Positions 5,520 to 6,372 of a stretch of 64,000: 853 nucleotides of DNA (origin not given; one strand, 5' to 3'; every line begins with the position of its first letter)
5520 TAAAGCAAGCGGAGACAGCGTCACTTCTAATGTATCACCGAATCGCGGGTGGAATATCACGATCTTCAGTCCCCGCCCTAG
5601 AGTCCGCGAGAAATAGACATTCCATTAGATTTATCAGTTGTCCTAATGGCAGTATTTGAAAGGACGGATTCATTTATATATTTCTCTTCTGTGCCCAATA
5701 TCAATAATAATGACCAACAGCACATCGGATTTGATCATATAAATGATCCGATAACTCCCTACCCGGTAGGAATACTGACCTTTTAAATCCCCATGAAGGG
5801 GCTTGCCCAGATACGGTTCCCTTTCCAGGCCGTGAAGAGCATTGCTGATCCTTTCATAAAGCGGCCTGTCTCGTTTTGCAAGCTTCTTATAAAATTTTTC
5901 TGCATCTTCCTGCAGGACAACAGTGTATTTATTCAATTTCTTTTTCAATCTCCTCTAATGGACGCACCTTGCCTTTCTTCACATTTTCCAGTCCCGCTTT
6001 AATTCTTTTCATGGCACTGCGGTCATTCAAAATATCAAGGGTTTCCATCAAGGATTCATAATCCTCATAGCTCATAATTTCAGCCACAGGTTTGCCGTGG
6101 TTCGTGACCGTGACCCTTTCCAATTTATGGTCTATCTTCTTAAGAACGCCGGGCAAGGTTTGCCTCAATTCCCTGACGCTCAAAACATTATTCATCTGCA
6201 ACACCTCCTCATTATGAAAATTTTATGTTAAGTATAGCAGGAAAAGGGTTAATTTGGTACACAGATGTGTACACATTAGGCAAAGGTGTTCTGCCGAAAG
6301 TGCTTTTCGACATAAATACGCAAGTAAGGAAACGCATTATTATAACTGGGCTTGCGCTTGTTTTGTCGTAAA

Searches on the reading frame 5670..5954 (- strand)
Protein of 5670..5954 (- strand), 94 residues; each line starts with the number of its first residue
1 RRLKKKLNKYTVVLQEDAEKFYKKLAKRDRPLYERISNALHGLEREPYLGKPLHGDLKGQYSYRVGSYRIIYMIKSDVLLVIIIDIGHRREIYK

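Call 16: search_protein_families(library=pfam, proteins=[window:5670-5954:-], max_evalue=0.001)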
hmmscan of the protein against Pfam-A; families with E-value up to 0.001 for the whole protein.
window:5670-5954:- (94 aa): 3 families
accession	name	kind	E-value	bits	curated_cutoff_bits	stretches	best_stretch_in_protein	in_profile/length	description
PF05016.21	ParE_toxin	-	4.1e-13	50.2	23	1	13-93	2-89/89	ParE toxin of type II toxin-antitoxin system, parDE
PF15781.12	ParE-like_toxin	-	1.6e-06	28.4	28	1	15-94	4-84/87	ParE-like toxin of type II bacterial toxin-antitoxin system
PF06769.20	YoeB_toxin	-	2.2e-06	28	27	1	17-82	4-74/80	YoeB-like toxin of bacterial type II toxin-antitoxin system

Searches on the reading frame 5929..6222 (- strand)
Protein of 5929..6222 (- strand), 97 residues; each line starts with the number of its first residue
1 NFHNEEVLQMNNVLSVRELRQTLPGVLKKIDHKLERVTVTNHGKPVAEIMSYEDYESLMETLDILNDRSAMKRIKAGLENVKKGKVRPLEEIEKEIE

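Call 16: search_protein_families(library=pfam, proteins=[window:5929-6222:-], max_evalue=0.001)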
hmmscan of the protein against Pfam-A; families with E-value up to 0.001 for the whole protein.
window:5929-6222:- (97 aa): 1 family
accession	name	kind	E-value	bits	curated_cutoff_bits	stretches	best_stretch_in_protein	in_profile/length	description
PF02604.26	PhdYeFM_antitox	-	1.6e-15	57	29.8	1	13-81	3-71/74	Antitoxin Phd_YefM, type II toxin-antitoxin system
